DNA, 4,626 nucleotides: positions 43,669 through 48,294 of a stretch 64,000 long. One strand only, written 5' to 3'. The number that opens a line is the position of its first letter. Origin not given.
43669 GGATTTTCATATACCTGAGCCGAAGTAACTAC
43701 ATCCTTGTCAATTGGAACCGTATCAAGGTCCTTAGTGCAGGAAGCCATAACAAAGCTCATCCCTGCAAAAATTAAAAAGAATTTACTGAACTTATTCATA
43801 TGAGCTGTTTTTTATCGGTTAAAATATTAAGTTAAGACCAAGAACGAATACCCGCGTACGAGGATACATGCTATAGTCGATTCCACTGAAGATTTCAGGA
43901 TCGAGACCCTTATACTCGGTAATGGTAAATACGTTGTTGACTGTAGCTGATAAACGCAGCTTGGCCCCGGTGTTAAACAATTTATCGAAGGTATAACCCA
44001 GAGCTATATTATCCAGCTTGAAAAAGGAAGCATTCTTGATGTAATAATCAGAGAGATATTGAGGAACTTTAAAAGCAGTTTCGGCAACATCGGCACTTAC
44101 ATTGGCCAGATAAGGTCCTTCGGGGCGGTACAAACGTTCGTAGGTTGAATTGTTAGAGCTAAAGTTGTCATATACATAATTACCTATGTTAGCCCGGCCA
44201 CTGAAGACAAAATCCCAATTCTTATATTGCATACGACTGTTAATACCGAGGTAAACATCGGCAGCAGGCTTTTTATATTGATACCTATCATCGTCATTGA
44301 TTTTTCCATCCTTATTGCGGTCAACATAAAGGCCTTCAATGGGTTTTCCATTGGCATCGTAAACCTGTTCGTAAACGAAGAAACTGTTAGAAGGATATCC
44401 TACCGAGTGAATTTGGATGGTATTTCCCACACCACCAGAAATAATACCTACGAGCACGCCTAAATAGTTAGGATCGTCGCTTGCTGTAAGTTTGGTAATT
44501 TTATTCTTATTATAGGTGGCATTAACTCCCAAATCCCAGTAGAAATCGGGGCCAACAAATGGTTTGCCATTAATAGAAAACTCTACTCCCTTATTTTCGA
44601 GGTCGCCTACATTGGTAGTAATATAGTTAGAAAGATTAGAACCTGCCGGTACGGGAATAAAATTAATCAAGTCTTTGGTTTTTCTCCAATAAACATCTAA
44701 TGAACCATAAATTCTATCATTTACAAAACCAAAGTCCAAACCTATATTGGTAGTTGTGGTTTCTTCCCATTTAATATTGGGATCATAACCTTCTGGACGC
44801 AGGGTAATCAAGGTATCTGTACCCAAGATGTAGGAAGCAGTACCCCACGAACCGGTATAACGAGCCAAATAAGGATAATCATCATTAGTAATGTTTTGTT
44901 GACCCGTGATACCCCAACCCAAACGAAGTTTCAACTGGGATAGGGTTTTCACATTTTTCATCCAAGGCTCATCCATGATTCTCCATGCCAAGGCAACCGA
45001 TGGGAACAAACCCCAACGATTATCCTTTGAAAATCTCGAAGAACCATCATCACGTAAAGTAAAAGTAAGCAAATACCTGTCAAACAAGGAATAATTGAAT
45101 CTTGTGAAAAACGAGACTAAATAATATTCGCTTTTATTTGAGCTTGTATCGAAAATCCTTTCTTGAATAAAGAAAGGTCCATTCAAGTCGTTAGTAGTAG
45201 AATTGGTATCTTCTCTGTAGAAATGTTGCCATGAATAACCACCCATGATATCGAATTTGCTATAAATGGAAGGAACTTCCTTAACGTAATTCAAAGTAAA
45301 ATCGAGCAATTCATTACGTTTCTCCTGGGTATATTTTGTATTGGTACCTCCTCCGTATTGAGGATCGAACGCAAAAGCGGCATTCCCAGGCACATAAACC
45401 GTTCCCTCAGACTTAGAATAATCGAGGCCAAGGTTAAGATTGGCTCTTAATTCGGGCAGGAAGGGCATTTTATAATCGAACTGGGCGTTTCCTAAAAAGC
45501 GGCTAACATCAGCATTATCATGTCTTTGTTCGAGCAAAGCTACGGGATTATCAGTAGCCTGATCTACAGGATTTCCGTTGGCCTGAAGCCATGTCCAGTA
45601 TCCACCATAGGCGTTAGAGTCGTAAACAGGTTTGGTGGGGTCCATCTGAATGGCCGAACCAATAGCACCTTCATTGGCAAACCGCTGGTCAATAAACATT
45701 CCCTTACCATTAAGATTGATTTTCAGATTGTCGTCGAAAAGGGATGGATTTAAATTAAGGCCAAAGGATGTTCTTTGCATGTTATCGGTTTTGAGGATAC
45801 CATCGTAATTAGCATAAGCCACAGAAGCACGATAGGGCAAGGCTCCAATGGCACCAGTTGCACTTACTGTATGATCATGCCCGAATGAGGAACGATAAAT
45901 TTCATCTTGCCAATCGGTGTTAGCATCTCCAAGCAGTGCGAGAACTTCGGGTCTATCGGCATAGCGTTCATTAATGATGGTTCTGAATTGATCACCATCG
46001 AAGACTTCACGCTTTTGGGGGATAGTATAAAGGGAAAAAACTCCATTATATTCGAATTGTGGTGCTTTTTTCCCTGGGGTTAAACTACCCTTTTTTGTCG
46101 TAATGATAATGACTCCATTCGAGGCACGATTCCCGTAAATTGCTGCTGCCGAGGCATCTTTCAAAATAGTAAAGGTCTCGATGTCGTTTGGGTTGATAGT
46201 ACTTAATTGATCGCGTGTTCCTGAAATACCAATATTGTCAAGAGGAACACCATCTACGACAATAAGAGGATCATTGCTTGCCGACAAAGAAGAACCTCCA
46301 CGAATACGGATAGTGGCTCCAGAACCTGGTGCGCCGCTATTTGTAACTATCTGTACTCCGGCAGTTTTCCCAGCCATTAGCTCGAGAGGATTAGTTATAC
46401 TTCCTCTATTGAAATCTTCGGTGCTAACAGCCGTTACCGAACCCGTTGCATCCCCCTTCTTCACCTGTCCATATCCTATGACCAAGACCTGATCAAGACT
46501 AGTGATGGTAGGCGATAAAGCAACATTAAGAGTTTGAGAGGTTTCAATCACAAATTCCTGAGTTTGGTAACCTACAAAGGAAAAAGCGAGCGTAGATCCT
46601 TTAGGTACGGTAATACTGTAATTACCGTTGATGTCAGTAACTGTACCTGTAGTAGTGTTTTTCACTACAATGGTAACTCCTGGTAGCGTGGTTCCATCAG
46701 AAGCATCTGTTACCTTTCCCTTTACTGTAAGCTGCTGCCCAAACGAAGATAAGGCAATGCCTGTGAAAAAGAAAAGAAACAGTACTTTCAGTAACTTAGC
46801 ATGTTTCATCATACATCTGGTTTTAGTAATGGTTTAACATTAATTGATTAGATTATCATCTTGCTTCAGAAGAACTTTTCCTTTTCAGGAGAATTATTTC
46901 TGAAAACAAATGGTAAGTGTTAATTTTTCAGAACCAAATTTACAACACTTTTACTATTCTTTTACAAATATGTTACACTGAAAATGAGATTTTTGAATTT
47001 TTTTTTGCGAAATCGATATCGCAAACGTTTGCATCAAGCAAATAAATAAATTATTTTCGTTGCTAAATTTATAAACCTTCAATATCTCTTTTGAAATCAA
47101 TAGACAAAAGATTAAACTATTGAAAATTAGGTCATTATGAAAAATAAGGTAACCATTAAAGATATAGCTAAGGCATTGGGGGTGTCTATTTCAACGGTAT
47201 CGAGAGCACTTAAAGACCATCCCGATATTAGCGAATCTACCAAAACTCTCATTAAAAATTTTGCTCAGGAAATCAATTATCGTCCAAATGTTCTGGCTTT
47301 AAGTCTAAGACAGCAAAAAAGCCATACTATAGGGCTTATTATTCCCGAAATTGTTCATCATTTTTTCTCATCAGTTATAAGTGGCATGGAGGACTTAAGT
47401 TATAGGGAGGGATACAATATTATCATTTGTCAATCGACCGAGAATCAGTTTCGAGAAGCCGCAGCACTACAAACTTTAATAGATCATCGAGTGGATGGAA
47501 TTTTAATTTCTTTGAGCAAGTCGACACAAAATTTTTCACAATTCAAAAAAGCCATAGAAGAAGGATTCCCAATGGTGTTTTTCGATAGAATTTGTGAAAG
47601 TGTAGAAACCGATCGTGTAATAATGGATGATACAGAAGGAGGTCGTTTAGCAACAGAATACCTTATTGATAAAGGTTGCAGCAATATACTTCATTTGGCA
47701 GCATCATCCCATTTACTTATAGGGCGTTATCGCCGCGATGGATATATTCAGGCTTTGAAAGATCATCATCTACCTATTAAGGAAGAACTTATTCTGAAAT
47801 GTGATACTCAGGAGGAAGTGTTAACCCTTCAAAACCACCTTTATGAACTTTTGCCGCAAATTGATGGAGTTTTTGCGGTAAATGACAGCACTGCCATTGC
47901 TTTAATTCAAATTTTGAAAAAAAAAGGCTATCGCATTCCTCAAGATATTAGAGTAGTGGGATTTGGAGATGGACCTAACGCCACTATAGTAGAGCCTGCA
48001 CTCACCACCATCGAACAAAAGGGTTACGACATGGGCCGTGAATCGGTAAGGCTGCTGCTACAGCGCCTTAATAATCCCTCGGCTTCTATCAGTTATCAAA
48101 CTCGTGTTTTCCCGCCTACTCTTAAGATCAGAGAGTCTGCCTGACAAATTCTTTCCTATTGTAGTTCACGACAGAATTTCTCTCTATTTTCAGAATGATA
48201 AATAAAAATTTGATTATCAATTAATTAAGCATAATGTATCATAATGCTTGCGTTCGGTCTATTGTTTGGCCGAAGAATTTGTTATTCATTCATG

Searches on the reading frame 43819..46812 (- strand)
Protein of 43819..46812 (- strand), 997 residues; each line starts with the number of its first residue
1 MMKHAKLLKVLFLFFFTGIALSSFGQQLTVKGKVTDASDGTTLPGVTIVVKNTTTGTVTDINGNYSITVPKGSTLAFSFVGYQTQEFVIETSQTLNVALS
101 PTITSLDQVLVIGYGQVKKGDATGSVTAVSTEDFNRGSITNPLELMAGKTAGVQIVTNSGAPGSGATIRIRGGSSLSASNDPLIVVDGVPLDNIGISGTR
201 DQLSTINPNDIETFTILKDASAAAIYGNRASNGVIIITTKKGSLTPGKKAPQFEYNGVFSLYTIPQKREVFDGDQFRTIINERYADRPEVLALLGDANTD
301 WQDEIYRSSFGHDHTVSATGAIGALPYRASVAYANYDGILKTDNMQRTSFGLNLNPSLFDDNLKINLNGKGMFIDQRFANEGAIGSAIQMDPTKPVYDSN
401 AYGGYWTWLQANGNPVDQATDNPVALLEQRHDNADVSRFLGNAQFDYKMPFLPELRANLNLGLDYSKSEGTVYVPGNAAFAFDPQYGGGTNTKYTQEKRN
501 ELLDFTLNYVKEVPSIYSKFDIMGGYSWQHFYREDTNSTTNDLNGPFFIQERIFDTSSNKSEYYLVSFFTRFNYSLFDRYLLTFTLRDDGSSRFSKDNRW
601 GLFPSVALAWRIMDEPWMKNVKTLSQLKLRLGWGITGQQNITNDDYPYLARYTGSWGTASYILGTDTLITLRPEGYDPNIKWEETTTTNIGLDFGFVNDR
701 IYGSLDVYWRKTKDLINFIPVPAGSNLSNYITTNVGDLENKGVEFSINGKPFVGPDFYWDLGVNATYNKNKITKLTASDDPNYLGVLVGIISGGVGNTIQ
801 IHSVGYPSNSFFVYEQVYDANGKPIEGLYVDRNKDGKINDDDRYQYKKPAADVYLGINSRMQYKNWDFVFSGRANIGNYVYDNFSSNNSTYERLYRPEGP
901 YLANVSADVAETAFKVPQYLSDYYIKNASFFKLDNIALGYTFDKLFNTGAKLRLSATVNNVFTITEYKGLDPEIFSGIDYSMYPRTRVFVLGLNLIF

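Call 3: search_protein_families(library=pfam, proteins=[window:43819-46812:-], max_evalue=0.01)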
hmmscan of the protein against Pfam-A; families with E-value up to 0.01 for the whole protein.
window:43819-46812:- (997 aa): 4 families
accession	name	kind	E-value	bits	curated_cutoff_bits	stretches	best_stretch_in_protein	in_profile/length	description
PF13715.12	CarbopepD_reg_2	-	6.8e-21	74.6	32.2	1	30-111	1-88/88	CarboxypepD_reg-like domain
PF07715.20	Plug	-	5.8e-20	72.2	23.9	1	119-234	2-107/107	TonB-dependent Receptor Plug Domain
PF00593.30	TonB_dep_Rec_b-barrel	-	2.1e-17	64.6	27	1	404-961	20-436/436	TonB dependent receptor-like, beta-barrel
PF13620.12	CarboxypepD_reg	-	2.6e-11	44.2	32.3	1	29-97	1-77/82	Carboxypeptidase regulatory-like domain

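Call 4: search_protein_families(library=ncbifam, proteins=[window:43819-46812:-], max_evalue=0.01)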
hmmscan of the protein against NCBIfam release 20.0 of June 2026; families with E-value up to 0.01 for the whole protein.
window:43819-46812:- (997 aa): 5 families
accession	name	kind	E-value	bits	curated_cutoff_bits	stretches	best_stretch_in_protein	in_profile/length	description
TIGR04056.1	OMP_RagA_SusC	subfamily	7.6e-235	782.5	368.25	1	29-997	2-981/981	SusC/RagA family TonB-linked outer membrane protein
TIGR04057.1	SusC_RagA_signa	signature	5.7e-17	61.2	46.2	1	210-240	1-31/31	SusC/RagA subfamily TonB-dependent outer membrane receptor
NF010048.1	PRK13524.1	subfamily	1.1e-10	40.7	493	1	93-243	27-179/744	FepA family TonB-dependent siderophore receptor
NF053692.1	BamP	equivalog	2.8e-07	30.2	230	1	7-120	4-119/251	BamP family beta-barrel-assembly machinery protein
TIGR04134.1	lipo_with_rSAM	hypoth_equivalog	0.0047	17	39.8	0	29-75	41-88/150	radical SAM-associated putative lipoprotein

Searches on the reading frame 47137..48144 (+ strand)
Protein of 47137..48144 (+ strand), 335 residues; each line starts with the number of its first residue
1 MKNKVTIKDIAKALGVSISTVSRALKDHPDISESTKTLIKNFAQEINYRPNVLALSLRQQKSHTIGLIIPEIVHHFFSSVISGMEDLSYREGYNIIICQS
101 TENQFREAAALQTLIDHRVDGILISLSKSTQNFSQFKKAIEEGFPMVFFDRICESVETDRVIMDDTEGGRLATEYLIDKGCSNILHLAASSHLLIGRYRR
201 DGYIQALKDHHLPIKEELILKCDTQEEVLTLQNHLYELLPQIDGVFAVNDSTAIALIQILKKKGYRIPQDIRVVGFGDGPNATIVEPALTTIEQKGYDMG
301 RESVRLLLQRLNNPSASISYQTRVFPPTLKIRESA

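Call 3: search_protein_families(library=pfam, proteins=[window:47137-48144:+], max_evalue=0.01)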
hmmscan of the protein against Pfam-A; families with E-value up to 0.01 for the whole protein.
window:47137-48144:+ (335 aa): 17 families
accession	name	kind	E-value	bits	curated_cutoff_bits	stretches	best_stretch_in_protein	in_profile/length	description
PF00532.27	Peripla_BP_1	-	3.5e-32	112.4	22.2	1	62-313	1-263/281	Periplasmic binding proteins and sugar binding domain of LacI family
PF13377.12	Peripla_BP_3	-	8e-28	98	26.5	1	174-334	2-166/167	Periplasmic binding protein-like domain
PF13407.12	Peripla_BP_4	-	1.4e-21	77.7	35.1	1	65-312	1-255/258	Periplasmic binding protein domain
PF00356.27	LacI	-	2.5e-15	56.4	27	1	6-51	1-46/46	Bacterial regulatory proteins, lacI family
PF08279.18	HTH_11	-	2.3e-05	24.6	25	1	3-26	14-37/55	HTH domain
PF13384.12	HTH_23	-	0.00012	22.2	24.6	1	3-27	16-40/50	Homeodomain-like domain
PF13412.12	HTH_24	-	0.00055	19.9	21.9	1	5-26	18-39/48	Winged helix-turn-helix DNA-binding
PF13542.12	HTH_Tnp_ISL3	-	0.00068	19.5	27.4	1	2-28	25-50/51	Helix-turn-helix domain of transposase family ISL3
PF00325.26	Crp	-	0.0011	19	21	1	8-27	6-25/32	Bacterial regulatory proteins, crp family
PF13730.12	HTH_36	-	0.0027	17.9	25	0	7-26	28-47/55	Helix-turn-helix domain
PF13936.12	HTH_38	-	0.0027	17.8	27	1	5-26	21-42/44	Helix-turn-helix domain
PF13545.12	HTH_Crp_2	-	0.004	17.5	27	0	5-27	23-45/70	Crp-like helix-turn-helix domain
PF01381.28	HTH_3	-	0.0043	17.5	23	1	2-33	7-38/55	Helix-turn-helix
PF01325.25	Fe_dep_repress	-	0.0053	17.4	26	0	3-26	21-44/60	Iron dependent repressor, N-terminal DNA binding domain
PF01047.28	MarR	-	0.0054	17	24.6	0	5-26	18-39/59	MarR family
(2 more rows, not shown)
